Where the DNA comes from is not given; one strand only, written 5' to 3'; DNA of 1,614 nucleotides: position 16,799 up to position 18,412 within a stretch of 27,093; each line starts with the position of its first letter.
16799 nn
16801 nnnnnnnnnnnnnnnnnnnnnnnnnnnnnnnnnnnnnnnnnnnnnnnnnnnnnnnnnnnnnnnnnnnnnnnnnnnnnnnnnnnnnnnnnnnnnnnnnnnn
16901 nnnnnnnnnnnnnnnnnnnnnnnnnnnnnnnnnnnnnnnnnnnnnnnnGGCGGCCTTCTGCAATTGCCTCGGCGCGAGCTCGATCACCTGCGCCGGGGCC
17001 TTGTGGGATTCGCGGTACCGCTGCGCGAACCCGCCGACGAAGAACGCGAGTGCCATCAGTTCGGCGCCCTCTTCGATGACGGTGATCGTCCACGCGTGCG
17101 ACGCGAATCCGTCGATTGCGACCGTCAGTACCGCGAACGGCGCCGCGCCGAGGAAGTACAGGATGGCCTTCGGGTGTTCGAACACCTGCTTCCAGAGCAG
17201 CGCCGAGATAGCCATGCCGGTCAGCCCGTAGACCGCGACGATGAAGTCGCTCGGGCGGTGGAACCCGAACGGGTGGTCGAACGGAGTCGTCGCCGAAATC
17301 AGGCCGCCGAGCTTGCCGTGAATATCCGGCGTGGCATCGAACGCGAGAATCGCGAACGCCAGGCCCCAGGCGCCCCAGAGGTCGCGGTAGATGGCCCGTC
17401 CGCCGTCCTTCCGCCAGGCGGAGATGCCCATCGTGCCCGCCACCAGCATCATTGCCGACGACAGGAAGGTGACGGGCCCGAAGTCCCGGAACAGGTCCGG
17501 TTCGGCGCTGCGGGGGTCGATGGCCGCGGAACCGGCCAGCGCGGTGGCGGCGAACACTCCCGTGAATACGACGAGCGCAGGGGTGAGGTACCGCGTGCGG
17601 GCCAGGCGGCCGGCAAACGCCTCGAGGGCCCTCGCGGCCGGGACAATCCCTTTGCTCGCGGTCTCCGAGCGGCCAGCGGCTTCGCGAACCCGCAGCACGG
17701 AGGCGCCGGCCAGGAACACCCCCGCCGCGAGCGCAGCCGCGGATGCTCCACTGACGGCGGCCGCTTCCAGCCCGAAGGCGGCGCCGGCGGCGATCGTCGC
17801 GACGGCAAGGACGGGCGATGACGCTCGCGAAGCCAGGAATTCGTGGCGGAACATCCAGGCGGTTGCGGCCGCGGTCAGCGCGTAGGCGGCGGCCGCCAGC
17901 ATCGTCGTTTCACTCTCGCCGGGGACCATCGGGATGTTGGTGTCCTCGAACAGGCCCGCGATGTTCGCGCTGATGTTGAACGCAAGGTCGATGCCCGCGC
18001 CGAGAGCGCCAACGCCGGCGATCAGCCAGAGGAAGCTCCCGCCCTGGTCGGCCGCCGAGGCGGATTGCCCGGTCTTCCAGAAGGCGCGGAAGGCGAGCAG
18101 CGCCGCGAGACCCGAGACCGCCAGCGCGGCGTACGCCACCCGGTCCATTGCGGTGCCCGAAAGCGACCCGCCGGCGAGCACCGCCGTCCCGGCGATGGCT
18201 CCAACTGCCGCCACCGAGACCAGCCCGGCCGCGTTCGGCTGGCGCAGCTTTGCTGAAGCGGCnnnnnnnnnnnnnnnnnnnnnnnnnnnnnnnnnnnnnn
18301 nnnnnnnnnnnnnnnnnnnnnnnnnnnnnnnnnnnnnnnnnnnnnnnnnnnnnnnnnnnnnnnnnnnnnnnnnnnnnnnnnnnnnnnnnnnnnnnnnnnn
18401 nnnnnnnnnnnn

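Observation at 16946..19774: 942-aa pseudokinase-like domain embedded in a polytopic membrane protein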

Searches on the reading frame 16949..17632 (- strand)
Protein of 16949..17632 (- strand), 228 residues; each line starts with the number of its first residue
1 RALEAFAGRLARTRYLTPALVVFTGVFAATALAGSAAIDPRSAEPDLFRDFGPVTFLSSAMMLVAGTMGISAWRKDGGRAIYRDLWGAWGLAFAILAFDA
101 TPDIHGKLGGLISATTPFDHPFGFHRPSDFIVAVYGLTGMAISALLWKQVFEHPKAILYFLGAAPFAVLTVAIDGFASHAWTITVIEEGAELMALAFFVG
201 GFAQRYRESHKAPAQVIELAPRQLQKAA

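Call 42: find_homologous_proteins(query=window:16949-17632:-, max_evalue=0.01)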
Query window:16949-17632:- (228 aa): 5 proteins with E <= 0.01 among 1985 candidates.
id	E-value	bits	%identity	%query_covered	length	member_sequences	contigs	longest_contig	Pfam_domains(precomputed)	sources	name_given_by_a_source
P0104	6.4e-94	332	65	100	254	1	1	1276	-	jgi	jgi:hypothetical protein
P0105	8.0e-92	325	67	98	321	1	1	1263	-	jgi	jgi:hypothetical protein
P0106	1.3e-79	285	75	71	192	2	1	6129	-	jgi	jgi:hypothetical protein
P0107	8.7e-58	214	71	57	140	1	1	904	-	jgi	jgi:hypothetical protein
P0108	2.1e-53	199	65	59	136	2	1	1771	-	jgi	jgi:hypothetical protein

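Call 62: find_homologous_proteins(query=A6, max_evalue=0.001)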
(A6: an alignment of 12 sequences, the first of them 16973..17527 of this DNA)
Query A6 (12 sequences) (185 aa, profile of the alignment): 14 proteins with E <= 0.001 among 8000 candidates.
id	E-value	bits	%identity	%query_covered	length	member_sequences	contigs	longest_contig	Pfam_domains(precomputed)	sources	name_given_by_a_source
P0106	1.9e-38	150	75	87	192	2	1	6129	-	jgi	jgi:hypothetical protein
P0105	9.5e-37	145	74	94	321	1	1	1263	-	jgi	jgi:hypothetical protein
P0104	1.2e-35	141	72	99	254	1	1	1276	-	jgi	jgi:hypothetical protein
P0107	2.4e-23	101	73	66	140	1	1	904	-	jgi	jgi:hypothetical protein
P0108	6.2e-23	100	69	66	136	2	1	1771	-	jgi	jgi:hypothetical protein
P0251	1.5e-15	76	43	14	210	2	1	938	-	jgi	jgi:hypothetical protein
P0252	4.6e-15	74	-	-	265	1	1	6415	-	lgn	-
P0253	1.1e-13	70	25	88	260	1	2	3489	-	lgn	-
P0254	3.4e-12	65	-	-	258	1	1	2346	-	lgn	-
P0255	9.1e-11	60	26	27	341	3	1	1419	-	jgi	jgi:hypothetical protein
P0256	8.7e-10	57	25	88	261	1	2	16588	-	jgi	jgi:hypothetical protein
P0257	1.2e-8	53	25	30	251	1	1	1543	-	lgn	-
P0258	2.3e-8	52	-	-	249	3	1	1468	-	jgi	jgi:hypothetical protein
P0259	2.6e-8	52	-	-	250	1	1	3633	-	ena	-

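Call 63: find_encoding_contigs(protein=P0256, flank=8000, max_places=2)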
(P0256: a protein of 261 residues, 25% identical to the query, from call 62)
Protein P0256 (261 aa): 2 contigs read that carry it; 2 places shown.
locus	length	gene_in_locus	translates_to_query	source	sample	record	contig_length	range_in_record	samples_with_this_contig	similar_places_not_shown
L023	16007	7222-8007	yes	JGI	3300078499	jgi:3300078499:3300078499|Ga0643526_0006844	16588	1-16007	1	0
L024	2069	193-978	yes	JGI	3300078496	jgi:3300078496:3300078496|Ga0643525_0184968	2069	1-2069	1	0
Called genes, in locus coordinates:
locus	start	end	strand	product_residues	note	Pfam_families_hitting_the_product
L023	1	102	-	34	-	?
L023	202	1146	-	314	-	PF01073:3Beta_HSD, PF01370:Epimerase, PF02719:Polysacc_synt_2, PF04321:RmlD_sub_bind, PF07993:NAD_binding_4 (faint), PF13460:NAD_binding_10, PF16363:GDP_Man_Dehyd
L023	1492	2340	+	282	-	PF01553:Acyltransferase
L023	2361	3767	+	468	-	-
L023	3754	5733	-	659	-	PF05378:Hydant_A_N, PF13941:MutL (faint), PF01968:Hydantoinase_A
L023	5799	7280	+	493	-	PF13380:CoA_binding_2, PF13607:Succ_CoA_lig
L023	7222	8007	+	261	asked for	-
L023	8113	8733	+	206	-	PF00440:TetR_N, PF13977:TetR_C_6, PF18665:TetR_C_37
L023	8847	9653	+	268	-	PF00106:adh_short, PF08659:KR (weak), PF13561:adh_short_C2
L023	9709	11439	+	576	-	PF02776:TPP_enzyme_N, PF00205:TPP_enzyme_M, PF02775:TPP_enzyme_C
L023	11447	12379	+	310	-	PF00106:adh_short, PF08659:KR, PF13561:adh_short_C2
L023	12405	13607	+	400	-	PF01208:URO-D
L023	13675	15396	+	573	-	PF00501:AMP-binding, PF13193:AMP-binding_C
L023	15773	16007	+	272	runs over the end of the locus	?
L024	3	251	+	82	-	?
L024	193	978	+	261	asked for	-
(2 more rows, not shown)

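Call 64: find_encoding_contigs(protein=P0252, flank=6000, max_places=2)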
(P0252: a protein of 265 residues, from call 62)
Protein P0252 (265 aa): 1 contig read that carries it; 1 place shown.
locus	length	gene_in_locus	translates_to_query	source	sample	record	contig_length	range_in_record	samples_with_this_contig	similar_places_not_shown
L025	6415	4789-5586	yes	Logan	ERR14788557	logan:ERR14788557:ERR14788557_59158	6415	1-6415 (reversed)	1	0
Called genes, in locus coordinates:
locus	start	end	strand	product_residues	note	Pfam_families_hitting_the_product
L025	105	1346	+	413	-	PF02515:CoA_transf_3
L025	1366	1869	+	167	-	PF19315:MC_hydratase, PF01575:MaoC_dehydratas, PF13452:FAS1_DH_region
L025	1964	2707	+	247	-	PF02585:PIG-L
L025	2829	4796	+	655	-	-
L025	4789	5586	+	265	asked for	-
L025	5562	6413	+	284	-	?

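Call 67: search_protein_families(library=pfam, proteins=[P0252, P0253, P0254, P0256, P0257, P0258, P0259, P0255], max_evalue=5)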
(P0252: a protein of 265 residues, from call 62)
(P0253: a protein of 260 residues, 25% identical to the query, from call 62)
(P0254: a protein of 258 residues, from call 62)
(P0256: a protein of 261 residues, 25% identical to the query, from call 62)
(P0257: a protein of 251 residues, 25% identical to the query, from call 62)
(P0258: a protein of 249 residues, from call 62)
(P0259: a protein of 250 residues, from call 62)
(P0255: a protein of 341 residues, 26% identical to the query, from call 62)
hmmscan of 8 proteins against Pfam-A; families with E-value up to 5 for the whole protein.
P0252 (265 aa): 1 family
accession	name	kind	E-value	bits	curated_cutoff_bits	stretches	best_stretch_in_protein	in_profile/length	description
PF13567.11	DUF4131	-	3.3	7.8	31.6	1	84-128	3-41/165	Domain of unknown function (DUF4131)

P0253 (260 aa): 2 families
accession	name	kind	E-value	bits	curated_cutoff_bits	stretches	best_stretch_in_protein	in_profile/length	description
PF24661.1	DUF7649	-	0.2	12.2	27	1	51-88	29-65/85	Domain of unknown function (DUF7649)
PF08592.16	Anthrone_oxy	-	2.9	8.6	27.3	0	48-85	12-46/106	Anthrone oxygenase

P0254 (258 aa): 3 families
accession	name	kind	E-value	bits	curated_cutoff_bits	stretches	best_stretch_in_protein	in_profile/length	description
PF08592.16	Anthrone_oxy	-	0.11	13.1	27.3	1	90-144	12-65/106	Anthrone oxygenase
PF13567.11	DUF4131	-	1.5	8.9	31.6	0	156-201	5-45/165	Domain of unknown function (DUF4131)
PF00335.26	Tetraspanin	-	2.9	7.9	32.1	0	187-248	11-68/225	Tetraspanin family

P0256 (261 aa): 1 family
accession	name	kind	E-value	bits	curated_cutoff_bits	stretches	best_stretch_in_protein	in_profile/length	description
PF13425.11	O-antigen_lig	-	1.9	7.7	31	1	56-136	6-84/462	O-antigen ligase like membrane protein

P0257 (251 aa): 0 families

P0258 (249 aa): 5 families
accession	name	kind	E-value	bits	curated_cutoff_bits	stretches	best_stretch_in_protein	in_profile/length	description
PF04893.22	Yip1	-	0.25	11.6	28.6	1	6-56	87-132/173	Yip1 domain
PF24673.1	Blr_divisome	-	0.39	10.7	27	1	87-99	9-21/41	Divisome-associated membrane protein Blr family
PF18916.5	Lycopene_cyc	-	0.95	10.5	27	0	85-141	3-59/92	Lycopene cyclase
PF13664.11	DUF4149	-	1.4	9.7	24.6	1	85-123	40-79/102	Domain of unknown function (DUF4149)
PF13567.11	DUF4131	-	3.6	7.7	31.6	1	85-126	5-42/165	Domain of unknown function (DUF4131)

P0259 (250 aa): 2 families
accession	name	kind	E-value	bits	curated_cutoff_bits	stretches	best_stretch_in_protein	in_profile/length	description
PF04143.19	Sulf_transp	-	0.037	14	27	1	9-171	131-278/310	Sulphur transport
PF13567.11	DUF4131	-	3.8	7.6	31.6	1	126-172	5-46/165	Domain of unknown function (DUF4131)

P0255 (341 aa): 0 families

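Call 68: search_protein_families(library=ncbifam, proteins=[P0252, P0253, P0254, P0256, P0257, P0258, P0259, P0255], max_evalue=5)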
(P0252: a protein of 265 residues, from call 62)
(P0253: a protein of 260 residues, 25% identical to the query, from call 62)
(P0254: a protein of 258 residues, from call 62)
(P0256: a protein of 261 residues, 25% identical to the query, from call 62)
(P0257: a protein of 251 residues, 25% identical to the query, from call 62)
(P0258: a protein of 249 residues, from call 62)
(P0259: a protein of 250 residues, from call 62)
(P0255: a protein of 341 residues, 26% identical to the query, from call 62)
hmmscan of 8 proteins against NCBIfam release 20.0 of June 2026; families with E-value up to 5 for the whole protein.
P0252 (265 aa): 1 family
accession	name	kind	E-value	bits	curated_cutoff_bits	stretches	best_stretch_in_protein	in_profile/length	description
NF033132.1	vanT-CELN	equivalog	0.5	8.7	900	1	118-201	81-159/697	membrane-bound serine racemase VanT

P0253 (260 aa): 1 family
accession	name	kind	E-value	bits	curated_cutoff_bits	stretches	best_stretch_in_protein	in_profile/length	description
NF008335.0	PRK11121.1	equivalog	0.21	11.3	199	1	56-84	82-110/154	anaerobic ribonucleoside-triphosphate reductase-activating protein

P0254 (258 aa): 2 families
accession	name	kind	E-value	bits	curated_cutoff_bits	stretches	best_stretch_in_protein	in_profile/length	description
NF058595.1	invert_tail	domain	0.66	10.3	37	1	147-197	19-67/113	lipo-invert putative C-terminal anchoring domain-containing protein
TIGR03082.1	Gneg_AbrB_dup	domain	4.8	7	94.7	1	150-207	74-131/157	membrane protein AbrB duplication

P0256 (261 aa): 1 family
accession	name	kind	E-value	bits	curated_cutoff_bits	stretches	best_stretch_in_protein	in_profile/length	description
NF033207.2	midcut_by_XrtH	subfamily_domain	0.086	12.9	45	1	82-138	34-90/175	midcut-by-XrtH protein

P0257 (251 aa): 0 families

P0258 (249 aa): 0 families

P0259 (250 aa): 1 family
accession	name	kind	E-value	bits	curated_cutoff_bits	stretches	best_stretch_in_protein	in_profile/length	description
NF058595.1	invert_tail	domain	0.00096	19.5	37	1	120-178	22-75/113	lipo-invert putative C-terminal anchoring domain-containing protein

P0255 (341 aa): 1 family
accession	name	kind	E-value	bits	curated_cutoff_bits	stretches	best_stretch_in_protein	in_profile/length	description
NF007622.0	PRK10278.1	exception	0.059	13.5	190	1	123-174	66-119/130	invasion regulator SirB2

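Call 71: search_protein_families(library=pfam, proteins=[L025:5547-6413:+], max_evalue=0.01)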
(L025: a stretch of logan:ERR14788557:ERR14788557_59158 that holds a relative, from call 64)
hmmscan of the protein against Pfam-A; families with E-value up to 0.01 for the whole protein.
L025:5547-6413:+ (289 aa): 2 families
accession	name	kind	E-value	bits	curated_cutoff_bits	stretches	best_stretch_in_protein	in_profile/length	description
PF16656.11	Pur_ac_phosph_N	-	0.0005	21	30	1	238-268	56-88/93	Purple acid Phosphatase, N-terminal domain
PF16655.11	PhoD_N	-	0.0014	19.5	30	1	193-276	17-90/90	PhoD-like phosphatase, N-terminal domain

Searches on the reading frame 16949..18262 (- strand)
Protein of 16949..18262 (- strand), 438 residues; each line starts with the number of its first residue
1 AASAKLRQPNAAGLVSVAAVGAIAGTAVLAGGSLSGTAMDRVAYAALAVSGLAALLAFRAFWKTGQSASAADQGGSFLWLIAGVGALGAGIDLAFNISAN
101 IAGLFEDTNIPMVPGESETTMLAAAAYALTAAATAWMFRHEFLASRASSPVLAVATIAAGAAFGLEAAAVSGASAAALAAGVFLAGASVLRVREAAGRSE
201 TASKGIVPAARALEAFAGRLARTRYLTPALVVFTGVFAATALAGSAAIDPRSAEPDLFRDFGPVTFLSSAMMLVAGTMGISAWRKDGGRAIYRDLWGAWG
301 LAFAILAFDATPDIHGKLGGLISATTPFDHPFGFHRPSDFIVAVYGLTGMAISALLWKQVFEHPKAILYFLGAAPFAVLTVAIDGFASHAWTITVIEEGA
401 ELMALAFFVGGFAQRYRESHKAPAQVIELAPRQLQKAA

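Call 30: predict_structure(alignment_id=A3)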
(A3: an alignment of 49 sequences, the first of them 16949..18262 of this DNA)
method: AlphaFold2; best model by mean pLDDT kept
length: 438 residues; sequences in the alignment: 49
mean_pLDDT: 85.9   pTM: 0.65
mean pLDDT of the five models: 85.9, 85.5, 83.2, 83.3, 80.7
residues with pLDDT >= 90: 253; 70-90: 119; 50-70: 54; < 50: 12
segments of 3 or more residues with pLDDT < 50: 1-9
pLDDT, mean of each block of 10 residues (from residue 1): 44 62 67 76 95 97 90 96 98 96 91 91 95 95 92 95 92 90 93 80 64 94 97 96 92 88 89 96 88 90 88 77 70 65 83 83 91 92 81 94 97 95 64 67
secondary structure, 60 per line:
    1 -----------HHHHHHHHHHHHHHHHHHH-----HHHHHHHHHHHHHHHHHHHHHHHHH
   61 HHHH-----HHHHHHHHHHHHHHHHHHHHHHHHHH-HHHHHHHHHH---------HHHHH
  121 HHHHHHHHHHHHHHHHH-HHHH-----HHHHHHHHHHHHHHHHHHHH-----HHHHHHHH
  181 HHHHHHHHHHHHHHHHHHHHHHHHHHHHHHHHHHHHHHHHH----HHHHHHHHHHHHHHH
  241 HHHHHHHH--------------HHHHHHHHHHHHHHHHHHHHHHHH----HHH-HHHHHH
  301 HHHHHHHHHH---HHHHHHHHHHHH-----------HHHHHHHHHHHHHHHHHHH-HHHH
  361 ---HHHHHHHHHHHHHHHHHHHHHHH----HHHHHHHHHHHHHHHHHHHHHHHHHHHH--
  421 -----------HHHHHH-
elements in order: H12-30 H36-64 H70-95 H97-106 H116-137 H139-142 H148-167 H173-221 H226-248 H263-286 H295-310 H314-325 H337-355 H357-360 H364-386 H391-418 H432-437

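Call 35: fold_search(model_id=the predicted structure, library=pdb)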
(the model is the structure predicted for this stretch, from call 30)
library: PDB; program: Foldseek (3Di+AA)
matches with E <= 10: 81; with E <= 0.001: 0
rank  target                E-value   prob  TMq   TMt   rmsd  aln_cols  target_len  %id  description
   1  6qti_A                5.3e-01  0.20  0.17  0.08  22.9       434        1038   13  Structure of ovine transhydrogenase in the presence of NADP+ in a "double face-down" conformation (released 2019-08-28)
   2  9g95_A                1.3e+00  0.07  0.14  0.14  22.0       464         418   12  Lipid III flippase WzxE with NB10 nanobody in outward-facing conformation at 2.7552 A (released 2025-01-22)
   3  8rwi                  1.6e+00  0.06  0.14  0.15  28.1       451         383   11  Steady state structure of the human adenosine A2A receptor bound to synthetic photoswitch 'StilSwitch2' determined by se (released 2025-01-08)
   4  8rw4                  1.9e+00  0.06  0.15  0.16  29.1       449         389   12  Crystal structure of the adenosine A2A receptor in complex with the synthetic photoswitch 'AzoSwitch2 (released 2025-01-08)
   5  8gne                  2.1e+00  0.05  0.13  0.15  29.2       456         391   11  Crystal structure of human adenosine A2A receptor in complex with an insurmountable inverse agonist, KW-6356. (released 2023-03-22)
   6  8qai_A                2.2e+00  0.09  0.15  0.17  24.0       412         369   14  X-ray crystal structure of a de novo designed single-chain parallel coiled-coil alpha-helical barrel with 7 inner heli (released 2024-07-03)
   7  6zdr                  2.6e+00  0.04  0.13  0.14  29.7       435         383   12  Crystal structure of stabilized A2A adenosine receptor A2AR-StaR2-bRIL in complex with Chromone 4d (released 2020-09-16)
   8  6jzh                  3.1e+00  0.04  0.13  0.14  28.9       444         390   11  Structure of human A2A adenosine receptor in complex with ZM241385 obtained from SFX experiments under atmospheric press (released 2019-10-30)
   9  8cu6                  3.2e+00  0.03  0.13  0.14  27.1       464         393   11  Crystal structure of A2AAR-StaR2-S277-bRIL in complex with a novel A2a antagonist, LJ-4517 (released 2022-08-31)
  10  1o5h_A                3.3e+00  0.25  0.21  0.36  10.3       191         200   14  Crystal structure of formiminotetrahydrofolate cyclodeaminase (TM1560) from Thermotoga maritima at 2.80 A resolution (released 2003-09-30)
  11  6ghj_A                3.3e+00  0.03  0.13  0.12  20.6       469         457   12  PepTSt in complex with tripeptide Phe-Ala-Gln (released 2018-09-19)
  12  7vod                  3.5e+00  0.06  0.15  0.18  29.1       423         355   10  Crystal structure of 5-HT2AR in complex with cariprazine (released 2021-12-22)
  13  8rw0                  3.5e+00  0.04  0.14  0.16  29.1       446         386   12  Crystal structure of the adenosine A2A receptor in complex with Istradefylline (released 2025-01-08)
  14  5mzj                  3.6e+00  0.04  0.15  0.16  29.4       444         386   12  Crystal structure of stabilized A2A adenosine receptor A2AR-StaR2-bRIL in complex with theophylline at 2.0A resolution (released 2017-07-26)
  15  9g9o_A                3.6e+00  0.03  0.14  0.14  21.6       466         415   13  Lipid III flippase WzxE with NB10 and NB7 nanobodies in outward-facing conformation - crystal 2 (released 2025-01-22)
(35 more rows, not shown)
